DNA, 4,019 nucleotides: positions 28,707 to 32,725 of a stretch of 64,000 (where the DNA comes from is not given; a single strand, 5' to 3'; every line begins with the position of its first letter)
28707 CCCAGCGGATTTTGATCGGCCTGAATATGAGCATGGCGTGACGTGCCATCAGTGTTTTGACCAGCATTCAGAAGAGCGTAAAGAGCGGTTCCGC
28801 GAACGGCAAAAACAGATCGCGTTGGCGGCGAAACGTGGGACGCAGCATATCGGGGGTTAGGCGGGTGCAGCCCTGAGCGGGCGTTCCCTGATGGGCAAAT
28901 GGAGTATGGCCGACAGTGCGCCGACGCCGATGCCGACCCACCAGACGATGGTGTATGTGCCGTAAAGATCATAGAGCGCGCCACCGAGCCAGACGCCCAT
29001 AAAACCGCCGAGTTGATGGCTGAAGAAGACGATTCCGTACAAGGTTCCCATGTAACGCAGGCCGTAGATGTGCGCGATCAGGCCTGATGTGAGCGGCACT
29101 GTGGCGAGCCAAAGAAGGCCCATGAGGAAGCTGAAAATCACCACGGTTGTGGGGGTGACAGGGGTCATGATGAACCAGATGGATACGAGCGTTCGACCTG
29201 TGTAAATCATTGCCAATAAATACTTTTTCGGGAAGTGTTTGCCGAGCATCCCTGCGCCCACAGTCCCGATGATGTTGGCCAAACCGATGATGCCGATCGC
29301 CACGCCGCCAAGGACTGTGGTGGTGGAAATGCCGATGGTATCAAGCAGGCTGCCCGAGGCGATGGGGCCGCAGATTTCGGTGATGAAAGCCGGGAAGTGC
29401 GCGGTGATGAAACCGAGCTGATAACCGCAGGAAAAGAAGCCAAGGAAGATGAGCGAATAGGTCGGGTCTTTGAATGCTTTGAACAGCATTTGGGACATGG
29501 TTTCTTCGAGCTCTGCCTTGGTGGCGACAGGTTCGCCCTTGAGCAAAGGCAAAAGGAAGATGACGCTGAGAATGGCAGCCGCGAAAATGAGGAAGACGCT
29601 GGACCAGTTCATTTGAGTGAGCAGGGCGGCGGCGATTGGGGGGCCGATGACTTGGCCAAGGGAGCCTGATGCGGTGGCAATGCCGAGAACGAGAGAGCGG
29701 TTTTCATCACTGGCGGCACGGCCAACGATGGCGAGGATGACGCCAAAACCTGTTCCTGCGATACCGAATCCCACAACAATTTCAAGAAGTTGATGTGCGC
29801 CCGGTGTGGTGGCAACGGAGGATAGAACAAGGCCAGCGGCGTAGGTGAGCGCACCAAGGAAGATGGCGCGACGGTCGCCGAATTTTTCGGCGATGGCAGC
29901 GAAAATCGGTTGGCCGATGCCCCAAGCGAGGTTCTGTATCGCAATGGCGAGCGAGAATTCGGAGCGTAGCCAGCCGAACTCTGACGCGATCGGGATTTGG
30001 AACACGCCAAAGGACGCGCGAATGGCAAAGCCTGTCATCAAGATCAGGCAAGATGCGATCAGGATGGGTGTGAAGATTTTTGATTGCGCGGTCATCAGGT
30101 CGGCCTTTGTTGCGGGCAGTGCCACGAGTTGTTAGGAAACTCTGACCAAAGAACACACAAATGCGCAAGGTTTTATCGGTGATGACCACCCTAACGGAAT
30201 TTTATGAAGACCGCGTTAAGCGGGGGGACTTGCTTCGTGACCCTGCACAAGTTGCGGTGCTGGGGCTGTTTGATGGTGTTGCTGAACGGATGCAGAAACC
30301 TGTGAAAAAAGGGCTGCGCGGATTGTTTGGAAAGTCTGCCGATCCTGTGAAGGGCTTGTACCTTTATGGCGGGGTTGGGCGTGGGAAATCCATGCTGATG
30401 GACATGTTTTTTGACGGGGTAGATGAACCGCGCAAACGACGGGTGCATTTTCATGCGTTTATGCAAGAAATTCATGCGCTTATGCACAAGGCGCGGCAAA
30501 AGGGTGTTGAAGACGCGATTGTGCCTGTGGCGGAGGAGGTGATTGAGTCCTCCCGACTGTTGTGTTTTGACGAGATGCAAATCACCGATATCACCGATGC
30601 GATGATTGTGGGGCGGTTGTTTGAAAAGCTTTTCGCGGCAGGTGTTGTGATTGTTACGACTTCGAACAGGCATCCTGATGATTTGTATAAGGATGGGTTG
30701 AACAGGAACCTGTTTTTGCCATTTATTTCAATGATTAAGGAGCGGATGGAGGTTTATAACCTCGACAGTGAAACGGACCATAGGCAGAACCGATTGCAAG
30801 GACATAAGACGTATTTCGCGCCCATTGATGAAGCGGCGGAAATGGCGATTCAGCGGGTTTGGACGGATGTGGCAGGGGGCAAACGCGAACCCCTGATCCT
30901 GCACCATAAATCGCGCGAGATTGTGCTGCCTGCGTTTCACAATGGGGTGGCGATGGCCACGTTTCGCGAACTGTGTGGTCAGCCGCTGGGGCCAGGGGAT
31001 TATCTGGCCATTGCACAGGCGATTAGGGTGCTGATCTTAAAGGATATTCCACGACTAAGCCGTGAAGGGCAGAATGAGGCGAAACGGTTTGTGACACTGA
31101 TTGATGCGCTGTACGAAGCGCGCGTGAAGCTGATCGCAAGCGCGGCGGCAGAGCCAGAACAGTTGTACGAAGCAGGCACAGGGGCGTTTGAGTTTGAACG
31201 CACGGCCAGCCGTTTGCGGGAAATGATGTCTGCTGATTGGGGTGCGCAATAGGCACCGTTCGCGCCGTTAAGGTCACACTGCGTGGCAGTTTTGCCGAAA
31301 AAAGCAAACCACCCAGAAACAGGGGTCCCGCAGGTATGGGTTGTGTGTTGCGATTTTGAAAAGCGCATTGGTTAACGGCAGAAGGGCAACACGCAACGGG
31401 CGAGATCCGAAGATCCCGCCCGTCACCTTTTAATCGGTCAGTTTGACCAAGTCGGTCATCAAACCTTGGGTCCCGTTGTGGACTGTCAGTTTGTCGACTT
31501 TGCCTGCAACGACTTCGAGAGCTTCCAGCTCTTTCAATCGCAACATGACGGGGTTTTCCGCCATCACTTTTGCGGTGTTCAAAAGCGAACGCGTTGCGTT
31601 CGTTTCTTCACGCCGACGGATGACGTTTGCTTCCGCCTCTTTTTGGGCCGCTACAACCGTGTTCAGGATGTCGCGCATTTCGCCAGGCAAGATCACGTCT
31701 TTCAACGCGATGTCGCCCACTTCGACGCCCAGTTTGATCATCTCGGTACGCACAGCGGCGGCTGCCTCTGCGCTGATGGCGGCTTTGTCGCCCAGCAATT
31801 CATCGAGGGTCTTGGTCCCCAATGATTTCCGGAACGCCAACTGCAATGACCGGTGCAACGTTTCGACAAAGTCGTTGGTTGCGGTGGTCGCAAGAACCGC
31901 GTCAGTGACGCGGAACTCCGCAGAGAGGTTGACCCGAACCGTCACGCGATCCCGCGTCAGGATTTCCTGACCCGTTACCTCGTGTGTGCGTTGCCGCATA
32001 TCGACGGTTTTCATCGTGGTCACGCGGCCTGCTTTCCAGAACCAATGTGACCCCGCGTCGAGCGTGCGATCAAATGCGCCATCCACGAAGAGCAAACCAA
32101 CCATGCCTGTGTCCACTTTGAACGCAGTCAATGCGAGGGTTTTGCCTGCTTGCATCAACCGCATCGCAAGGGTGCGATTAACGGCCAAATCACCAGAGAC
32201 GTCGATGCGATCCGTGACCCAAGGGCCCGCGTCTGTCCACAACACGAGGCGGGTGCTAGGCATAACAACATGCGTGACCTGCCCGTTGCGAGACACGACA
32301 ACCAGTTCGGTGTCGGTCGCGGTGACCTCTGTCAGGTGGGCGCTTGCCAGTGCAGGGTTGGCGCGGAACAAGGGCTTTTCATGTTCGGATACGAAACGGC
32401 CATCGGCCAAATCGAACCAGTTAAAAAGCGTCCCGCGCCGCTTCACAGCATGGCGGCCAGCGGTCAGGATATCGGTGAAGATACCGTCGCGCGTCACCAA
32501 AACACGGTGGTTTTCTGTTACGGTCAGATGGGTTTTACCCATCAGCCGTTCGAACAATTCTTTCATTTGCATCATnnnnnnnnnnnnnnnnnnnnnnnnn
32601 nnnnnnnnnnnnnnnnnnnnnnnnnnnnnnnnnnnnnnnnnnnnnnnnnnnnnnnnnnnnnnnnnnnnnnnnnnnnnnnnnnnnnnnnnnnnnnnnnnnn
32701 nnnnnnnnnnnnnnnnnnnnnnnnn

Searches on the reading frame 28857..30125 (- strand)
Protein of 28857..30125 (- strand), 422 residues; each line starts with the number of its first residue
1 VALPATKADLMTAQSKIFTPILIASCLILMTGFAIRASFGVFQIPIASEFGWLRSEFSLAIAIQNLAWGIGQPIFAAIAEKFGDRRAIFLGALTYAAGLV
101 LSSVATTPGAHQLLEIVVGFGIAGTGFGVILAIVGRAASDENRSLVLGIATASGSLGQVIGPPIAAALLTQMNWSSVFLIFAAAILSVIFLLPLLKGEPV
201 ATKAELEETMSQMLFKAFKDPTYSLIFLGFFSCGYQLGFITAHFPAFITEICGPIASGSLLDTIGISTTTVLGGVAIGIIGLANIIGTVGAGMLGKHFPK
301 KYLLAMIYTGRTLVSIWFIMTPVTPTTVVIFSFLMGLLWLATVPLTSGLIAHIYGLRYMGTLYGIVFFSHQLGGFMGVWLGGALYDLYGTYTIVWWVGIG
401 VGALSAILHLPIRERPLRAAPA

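Call 8: search_protein_families(library=pfam, proteins=[window:28857-30125:-], max_evalue=0.001)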
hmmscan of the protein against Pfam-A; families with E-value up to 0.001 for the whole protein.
window:28857-30125:- (422 aa): 1 family
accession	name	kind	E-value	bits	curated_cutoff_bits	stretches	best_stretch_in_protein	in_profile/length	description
PF07690.21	MFS_1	-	3.6e-42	145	33.4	2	26-377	3-346/347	Major Facilitator Superfamily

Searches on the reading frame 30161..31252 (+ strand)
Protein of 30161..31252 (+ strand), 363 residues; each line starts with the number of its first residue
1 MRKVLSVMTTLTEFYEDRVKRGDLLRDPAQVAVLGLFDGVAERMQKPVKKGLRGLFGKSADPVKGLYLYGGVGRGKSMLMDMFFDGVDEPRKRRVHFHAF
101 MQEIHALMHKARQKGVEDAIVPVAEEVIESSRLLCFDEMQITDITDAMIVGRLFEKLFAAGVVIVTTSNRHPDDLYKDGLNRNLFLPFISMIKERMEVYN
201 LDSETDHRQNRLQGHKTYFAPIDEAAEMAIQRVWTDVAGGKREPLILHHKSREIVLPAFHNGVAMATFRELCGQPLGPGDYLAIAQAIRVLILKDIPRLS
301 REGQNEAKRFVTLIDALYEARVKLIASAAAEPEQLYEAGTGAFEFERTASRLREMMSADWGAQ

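Call 8: search_protein_families(library=pfam, proteins=[window:30161-31252:+], max_evalue=0.001)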
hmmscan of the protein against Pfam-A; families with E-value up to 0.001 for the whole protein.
window:30161-31252:+ (363 aa): 2 families
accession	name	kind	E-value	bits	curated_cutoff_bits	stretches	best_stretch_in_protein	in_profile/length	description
PF03969.22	AFG1_ATPase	-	3.3e-107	359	27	1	9-360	1-357/361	AFG1-like ATPase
PF00308.24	Bac_DnaA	-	4.5e-05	24.1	23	0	64-176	35-145/162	Bacterial DnaA ATPAse domain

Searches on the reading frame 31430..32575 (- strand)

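Call 8: search_protein_families(library=pfam, proteins=[window:31430-32575:-], max_evalue=0.001)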
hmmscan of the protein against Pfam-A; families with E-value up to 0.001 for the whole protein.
window:31430-32575:- (381 aa): 2 families
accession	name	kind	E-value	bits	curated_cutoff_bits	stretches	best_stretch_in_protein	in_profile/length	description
PF01145.31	Band_7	-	7.1e-28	98.3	23.6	1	153-324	2-175/176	SPFH domain / Band 7 family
PF13421.11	Band_7_1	-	0.00027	21.1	24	0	231-309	128-208/211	SPFH domain-Band 7 family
